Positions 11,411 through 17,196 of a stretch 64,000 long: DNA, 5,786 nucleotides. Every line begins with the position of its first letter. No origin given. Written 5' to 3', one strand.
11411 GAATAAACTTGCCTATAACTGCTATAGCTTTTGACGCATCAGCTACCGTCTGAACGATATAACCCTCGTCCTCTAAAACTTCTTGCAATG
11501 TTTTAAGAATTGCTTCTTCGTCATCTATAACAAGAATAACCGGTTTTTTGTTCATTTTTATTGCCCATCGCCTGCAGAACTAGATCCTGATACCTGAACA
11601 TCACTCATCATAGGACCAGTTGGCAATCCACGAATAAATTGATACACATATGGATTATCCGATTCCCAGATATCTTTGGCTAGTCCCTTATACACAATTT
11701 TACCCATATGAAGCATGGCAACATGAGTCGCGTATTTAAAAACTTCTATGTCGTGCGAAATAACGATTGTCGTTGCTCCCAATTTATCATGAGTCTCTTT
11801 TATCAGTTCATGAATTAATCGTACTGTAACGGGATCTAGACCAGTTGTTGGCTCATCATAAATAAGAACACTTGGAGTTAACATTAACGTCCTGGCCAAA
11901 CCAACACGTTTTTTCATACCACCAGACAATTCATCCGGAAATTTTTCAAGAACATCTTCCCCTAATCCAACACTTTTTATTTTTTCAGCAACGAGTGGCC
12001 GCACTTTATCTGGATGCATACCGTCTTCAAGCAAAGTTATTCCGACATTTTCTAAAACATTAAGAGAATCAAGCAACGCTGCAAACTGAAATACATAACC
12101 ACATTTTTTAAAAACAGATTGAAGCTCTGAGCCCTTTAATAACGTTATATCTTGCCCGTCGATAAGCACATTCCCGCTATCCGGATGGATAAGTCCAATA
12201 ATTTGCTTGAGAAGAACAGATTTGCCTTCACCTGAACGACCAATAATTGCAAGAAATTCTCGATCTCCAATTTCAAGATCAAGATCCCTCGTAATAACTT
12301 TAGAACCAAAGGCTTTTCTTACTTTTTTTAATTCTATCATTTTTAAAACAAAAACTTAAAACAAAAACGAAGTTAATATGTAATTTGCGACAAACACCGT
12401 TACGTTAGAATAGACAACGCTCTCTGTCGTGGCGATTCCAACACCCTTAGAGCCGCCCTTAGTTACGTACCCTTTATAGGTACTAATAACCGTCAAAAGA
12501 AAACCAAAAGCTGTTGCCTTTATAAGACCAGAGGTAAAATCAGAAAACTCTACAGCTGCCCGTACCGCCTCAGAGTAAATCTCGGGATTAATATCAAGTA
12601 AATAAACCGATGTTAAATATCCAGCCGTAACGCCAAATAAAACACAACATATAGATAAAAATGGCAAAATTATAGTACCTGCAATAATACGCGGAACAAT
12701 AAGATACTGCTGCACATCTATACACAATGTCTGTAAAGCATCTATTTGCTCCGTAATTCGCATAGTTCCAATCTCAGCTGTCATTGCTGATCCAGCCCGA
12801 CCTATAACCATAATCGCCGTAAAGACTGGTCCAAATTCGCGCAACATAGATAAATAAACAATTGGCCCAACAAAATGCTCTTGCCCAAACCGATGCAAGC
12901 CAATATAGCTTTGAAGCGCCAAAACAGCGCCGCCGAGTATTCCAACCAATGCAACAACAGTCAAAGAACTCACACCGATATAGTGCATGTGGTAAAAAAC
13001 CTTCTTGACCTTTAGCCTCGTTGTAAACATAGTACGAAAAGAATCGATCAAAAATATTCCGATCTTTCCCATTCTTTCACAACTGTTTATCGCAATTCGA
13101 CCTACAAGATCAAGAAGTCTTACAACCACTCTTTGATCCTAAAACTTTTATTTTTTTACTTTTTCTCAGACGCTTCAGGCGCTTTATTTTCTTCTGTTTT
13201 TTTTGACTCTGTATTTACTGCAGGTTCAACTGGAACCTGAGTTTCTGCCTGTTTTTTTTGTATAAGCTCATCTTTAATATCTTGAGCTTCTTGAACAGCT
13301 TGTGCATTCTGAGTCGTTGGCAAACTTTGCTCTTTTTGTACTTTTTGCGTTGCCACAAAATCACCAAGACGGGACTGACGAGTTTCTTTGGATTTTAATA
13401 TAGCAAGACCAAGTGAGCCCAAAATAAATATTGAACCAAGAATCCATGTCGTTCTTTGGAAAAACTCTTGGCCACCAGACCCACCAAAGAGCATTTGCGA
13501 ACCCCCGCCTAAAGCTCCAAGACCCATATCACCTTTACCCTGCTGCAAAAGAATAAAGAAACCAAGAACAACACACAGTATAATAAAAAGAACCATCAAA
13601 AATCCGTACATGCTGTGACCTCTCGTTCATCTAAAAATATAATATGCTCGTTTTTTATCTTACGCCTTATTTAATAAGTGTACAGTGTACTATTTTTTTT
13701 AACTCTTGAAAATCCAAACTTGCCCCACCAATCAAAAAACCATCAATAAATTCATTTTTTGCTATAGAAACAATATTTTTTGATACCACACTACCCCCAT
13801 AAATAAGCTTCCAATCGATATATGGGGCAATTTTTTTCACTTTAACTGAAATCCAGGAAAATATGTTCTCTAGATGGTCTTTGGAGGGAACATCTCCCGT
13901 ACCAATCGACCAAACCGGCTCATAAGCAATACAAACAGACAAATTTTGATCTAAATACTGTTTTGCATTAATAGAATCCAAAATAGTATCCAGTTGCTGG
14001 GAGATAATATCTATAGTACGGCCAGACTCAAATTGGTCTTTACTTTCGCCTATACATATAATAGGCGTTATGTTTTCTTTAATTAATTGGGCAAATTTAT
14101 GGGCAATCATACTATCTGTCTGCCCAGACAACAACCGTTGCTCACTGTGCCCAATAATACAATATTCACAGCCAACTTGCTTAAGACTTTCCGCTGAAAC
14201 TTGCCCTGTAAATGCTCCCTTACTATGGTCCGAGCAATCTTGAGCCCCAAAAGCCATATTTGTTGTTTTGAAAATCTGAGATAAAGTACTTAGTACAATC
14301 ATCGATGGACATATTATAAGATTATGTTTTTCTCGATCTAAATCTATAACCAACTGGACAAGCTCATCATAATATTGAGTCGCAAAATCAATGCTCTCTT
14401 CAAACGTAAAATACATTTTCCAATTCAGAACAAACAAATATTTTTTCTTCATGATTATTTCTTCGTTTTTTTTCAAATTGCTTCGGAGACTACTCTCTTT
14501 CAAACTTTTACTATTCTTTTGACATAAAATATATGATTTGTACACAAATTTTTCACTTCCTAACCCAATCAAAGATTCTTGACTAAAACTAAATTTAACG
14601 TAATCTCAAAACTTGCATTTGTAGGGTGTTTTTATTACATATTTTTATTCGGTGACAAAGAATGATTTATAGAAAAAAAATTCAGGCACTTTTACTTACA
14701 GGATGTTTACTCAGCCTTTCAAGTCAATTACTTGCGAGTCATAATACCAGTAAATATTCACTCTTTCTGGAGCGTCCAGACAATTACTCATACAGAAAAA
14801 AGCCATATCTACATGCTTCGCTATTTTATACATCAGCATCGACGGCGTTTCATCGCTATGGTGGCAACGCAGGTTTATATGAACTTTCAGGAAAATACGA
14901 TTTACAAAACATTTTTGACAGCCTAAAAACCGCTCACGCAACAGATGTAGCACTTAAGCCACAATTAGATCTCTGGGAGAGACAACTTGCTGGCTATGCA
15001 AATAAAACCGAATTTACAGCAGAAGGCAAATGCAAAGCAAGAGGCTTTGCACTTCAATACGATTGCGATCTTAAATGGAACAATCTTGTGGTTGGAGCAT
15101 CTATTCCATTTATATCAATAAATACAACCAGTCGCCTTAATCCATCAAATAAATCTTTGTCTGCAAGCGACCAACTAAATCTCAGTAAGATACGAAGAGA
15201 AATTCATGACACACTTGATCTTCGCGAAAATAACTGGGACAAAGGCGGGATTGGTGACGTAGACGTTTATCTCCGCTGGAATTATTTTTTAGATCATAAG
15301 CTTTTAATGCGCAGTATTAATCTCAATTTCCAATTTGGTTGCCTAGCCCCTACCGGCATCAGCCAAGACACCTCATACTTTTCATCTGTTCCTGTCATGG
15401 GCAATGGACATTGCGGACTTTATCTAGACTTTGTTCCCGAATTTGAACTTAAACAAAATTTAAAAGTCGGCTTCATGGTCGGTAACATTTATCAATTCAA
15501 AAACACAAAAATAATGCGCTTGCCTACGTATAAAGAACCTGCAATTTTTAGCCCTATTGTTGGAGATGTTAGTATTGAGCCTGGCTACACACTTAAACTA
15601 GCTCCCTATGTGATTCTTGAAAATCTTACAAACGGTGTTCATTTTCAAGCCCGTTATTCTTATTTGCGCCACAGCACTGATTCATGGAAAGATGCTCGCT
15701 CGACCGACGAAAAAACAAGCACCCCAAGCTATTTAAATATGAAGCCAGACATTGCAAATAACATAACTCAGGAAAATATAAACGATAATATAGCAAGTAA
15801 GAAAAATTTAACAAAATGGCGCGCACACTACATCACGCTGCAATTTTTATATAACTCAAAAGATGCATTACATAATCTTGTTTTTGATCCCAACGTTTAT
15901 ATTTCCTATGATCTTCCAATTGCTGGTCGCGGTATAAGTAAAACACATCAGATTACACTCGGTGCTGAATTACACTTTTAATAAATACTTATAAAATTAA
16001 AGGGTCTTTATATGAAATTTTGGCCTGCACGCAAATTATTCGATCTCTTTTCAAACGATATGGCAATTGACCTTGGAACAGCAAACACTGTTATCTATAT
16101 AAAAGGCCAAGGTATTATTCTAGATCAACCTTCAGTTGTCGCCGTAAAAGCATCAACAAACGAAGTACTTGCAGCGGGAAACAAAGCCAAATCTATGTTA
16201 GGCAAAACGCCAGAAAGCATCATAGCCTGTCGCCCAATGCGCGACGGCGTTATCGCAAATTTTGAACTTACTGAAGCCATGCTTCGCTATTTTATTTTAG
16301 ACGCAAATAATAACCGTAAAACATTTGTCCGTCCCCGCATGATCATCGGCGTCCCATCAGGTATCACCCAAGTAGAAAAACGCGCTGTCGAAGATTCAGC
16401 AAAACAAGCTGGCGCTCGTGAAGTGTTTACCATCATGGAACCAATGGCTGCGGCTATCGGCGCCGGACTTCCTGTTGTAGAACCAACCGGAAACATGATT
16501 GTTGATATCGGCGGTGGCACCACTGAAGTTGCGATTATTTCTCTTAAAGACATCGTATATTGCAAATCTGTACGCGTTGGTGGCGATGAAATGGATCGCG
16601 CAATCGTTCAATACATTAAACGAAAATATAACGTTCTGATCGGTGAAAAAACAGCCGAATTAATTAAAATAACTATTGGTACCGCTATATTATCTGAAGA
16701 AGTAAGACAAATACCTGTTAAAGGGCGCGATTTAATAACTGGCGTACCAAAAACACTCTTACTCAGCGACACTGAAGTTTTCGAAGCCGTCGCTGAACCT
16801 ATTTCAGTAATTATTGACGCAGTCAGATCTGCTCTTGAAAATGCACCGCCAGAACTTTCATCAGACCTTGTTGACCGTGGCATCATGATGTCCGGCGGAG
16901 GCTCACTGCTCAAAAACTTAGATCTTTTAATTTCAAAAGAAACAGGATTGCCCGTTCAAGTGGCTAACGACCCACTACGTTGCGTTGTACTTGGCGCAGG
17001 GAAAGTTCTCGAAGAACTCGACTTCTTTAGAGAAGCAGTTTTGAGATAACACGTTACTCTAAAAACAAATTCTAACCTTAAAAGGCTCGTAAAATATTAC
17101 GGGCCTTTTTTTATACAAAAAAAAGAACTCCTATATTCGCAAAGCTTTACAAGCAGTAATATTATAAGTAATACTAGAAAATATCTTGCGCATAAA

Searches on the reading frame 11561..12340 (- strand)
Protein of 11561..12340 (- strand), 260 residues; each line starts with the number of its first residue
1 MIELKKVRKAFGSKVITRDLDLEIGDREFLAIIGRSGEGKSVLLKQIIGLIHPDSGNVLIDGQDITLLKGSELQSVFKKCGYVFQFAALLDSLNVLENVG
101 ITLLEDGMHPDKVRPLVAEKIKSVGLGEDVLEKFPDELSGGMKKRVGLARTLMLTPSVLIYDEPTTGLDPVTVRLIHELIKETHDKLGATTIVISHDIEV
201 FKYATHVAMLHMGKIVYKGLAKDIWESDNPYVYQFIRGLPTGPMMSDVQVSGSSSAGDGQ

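Call 13: search_protein_families(library=pfam, proteins=[window:11561-12340:-], max_evalue=0.0001)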
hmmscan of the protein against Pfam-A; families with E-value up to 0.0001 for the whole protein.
window:11561-12340:- (260 aa): 3 families
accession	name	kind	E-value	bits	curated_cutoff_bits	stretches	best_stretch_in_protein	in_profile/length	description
PF00005.33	ABC_tran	-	7e-30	104.9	25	1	18-166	2-137/137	ABC transporter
PF13304.12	AAA_21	-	2.9e-06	28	27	1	136-200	236-302/304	AAA domain, putative AbiEii toxin, Type IV TA system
PF02463.25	SMC_N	-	3.6e-05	23.7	40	0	98-211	135-212/220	RecF/RecN/SMC N terminal domain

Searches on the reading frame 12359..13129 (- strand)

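Call 13: search_protein_families(library=pfam, proteins=[window:12359-13129:-], max_evalue=0.0001)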
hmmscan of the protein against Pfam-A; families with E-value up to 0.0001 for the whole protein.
window:12359-13129:- (257 aa): 1 family
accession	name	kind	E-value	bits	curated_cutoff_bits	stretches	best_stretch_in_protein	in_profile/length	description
PF02405.21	MlaE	-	7.7e-74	248.3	22.5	1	45-254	2-211/212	Permease MlaE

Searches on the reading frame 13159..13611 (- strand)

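Call 13: search_protein_families(library=pfam, proteins=[window:13159-13611:-], max_evalue=0.0001)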
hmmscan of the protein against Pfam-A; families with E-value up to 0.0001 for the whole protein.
window:13159-13611:- (151 aa): 1 family
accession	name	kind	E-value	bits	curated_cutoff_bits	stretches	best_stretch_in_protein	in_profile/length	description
PF03840.19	SecG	-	5.3e-16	58.9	29.2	1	4-72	1-70/70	Preprotein translocase SecG subunit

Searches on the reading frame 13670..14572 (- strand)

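Call 14: search_protein_families(library=pfam, proteins=[window:13670-14572:-], max_evalue=0.0001)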
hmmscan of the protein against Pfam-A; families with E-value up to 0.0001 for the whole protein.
window:13670-14572:- (301 aa): 1 family
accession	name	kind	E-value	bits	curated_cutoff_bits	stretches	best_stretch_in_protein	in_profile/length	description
PF00121.24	TIM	-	1.4e-69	234.8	20.1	1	47-296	3-243/245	Triosephosphate isomerase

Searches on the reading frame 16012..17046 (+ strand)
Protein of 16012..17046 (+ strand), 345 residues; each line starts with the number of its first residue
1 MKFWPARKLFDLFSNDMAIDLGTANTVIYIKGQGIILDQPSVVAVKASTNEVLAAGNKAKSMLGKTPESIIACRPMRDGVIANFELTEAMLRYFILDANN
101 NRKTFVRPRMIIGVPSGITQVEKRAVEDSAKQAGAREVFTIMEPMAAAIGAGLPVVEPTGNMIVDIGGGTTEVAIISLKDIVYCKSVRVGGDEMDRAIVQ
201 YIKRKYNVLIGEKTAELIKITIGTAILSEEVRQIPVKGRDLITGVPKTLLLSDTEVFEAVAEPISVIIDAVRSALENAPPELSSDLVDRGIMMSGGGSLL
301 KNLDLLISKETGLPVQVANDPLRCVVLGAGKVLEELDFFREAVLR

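Call 58: find_homologous_proteins(query=window:16012-17046:+, max_evalue=1e-80)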
Query window:16012-17046:+ (345 aa): 7997 proteins with E <= 1e-80 among 8000 candidates; the best 120 are listed.
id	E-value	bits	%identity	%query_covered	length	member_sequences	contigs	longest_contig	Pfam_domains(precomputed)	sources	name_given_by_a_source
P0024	2.9e-216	735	100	100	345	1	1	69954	PF00012.27,PF06723.20,PF14450.13,PF00022.26,PF11104.15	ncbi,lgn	ncbi:MAG: rod shape-determining protein [bacterium]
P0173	1.2e-196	670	90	100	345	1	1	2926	PF00012.27,PF06723.20,PF14450.13,PF00022.26,PF11104.15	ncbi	-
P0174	3.6e-191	652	86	100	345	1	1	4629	PF00012.27,PF06723.20,PF14450.13,PF00022.26,PF11104.15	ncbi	-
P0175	4.1e-191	652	86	100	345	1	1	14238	PF00012.27,PF06723.20,PF14450.13,PF00022.26,PF11104.15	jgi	jgi:rod shape-determining protein MreB and related proteins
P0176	1.0e-189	648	84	100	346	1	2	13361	PF00012.27,PF06723.20,PF14450.13,PF00022.26,PF11104.15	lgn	-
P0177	1.2e-189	647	86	100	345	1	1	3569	PF00012.27,PF06723.20,PF14450.13,PF00022.26,PF11104.15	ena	-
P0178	3.0e-189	646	86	100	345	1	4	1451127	PF00012.27,PF06723.20,PF14450.13,PF00022.26,PF11104.15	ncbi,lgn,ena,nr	ncbi:rod shape-determining protein [bacterium]|nr:MAG: rod shape-determining protein [bacterium]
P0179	5.9e-189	645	86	100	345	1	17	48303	PF00012.27,PF06723.20,PF14450.13,PF00022.26,PF11104.15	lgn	-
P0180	1.7e-188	644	86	100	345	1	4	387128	PF00012.27,PF06723.20,PF14450.13,PF00022.26,PF11104.15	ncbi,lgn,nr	ncbi:rod shape-determining protein [Candidatus Babeliales bacterium]|nr:rod shape-determining protei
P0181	2.2e-188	643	83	100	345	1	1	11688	PF00012.27,PF06723.20,PF14450.13,PF00022.26,PF11104.15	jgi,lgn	-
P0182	3.5e-188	642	85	100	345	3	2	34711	PF00012.27,PF06723.20,PF14450.13,PF00022.26,PF11104.15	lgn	-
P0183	3.9e-188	642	84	100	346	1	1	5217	PF00012.27,PF06723.20,PF14450.13,PF00022.26,PF11104.15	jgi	jgi:rod shape-determining protein MreB and related proteins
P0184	4.0e-188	642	86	100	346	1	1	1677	PF00012.27,PF06723.20,PF14450.13,PF00022.26,PF11104.15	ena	-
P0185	6.2e-188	642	84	100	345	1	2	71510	PF00012.27,PF06723.20,PF14450.13,PF00022.26,PF11104.15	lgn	-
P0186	6.4e-188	642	84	100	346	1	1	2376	PF00012.27,PF06723.20,PF14450.13,PF00022.26,PF11104.15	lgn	-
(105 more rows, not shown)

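Call 64: find_encoding_contigs(protein=P0178, flank=10000, max_places=1)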
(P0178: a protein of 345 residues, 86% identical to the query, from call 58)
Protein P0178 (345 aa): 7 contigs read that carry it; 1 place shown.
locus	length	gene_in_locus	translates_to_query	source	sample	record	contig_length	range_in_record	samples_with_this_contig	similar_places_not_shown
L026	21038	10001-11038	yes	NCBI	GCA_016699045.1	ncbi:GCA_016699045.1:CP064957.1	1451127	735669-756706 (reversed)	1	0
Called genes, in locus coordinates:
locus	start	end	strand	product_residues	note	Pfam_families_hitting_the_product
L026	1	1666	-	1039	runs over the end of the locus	PF21305:type_II_gspD_N0, PF03958:Secretin_N, PF00263:Secretin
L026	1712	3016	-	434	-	PF11356:T2SSC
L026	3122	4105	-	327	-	PF00493:MCM (faint), PF20030:bpMoxR, PF05496:RuvB_N (faint), PF07726:AAA_3, PF07728:AAA_5, PF17863:AAA_lid_2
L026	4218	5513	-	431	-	PF00072:Response_reg, PF00158:Sigma54_activat, PF14532:Sigma54_activ_2, PF25601:AAA_lid_14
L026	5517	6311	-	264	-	PF00005:ABC_tran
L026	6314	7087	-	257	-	PF02405:MlaE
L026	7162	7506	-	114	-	PF03840:SecG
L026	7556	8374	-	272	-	PF00121:TIM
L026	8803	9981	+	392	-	-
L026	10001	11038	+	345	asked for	PF00022:Actin (weak), PF06723:MreB_Mbl, PF00012:HSP70, PF11104:PilM_2 (faint), PF14450:FtsA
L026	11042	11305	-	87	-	PF02954:HTH_8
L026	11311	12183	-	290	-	-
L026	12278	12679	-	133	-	-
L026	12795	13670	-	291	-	PF01138:RNase_PH, PF03725:RNase_PH_C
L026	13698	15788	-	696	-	PF01138:RNase_PH, PF03725:RNase_PH_C, PF01138:RNase_PH, PF00013:KH_1, PF00575:S1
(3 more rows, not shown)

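Call 65: find_encoding_contigs(protein=P0180, flank=10000, max_places=1)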
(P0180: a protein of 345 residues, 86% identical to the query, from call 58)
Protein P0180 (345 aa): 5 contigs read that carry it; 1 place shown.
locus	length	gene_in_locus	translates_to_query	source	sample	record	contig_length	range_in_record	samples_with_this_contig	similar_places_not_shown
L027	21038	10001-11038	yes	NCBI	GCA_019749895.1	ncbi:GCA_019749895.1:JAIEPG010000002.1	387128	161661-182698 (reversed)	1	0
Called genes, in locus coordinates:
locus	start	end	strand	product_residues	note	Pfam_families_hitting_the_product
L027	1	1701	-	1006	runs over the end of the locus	PF21305:type_II_gspD_N0, PF03958:Secretin_N, PF00263:Secretin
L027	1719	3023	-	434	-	PF11356:T2SSC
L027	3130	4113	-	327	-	PF00493:MCM (weak), PF20030:bpMoxR, PF05496:RuvB_N (faint), PF07726:AAA_3, PF07728:AAA_5, PF17863:AAA_lid_2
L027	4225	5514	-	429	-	PF00072:Response_reg, PF00158:Sigma54_activat, PF14532:Sigma54_activ_2, PF00158:Sigma54_activat (weak), PF25601:AAA_lid_14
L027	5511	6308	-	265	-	PF00005:ABC_tran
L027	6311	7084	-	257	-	PF02405:MlaE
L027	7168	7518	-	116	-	PF03840:SecG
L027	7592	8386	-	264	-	PF00121:TIM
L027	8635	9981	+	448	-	-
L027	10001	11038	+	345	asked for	PF00022:Actin (weak), PF06723:MreB_Mbl, PF00012:HSP70, PF11104:PilM_2 (faint), PF14450:FtsA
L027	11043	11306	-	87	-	PF02954:HTH_8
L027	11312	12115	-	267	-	-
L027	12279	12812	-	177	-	-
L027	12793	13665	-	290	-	PF01138:RNase_PH, PF03725:RNase_PH_C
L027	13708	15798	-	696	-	PF01138:RNase_PH, PF03725:RNase_PH_C, PF03726:PNPase, PF01138:RNase_PH, PF00013:KH_1, PF00575:S1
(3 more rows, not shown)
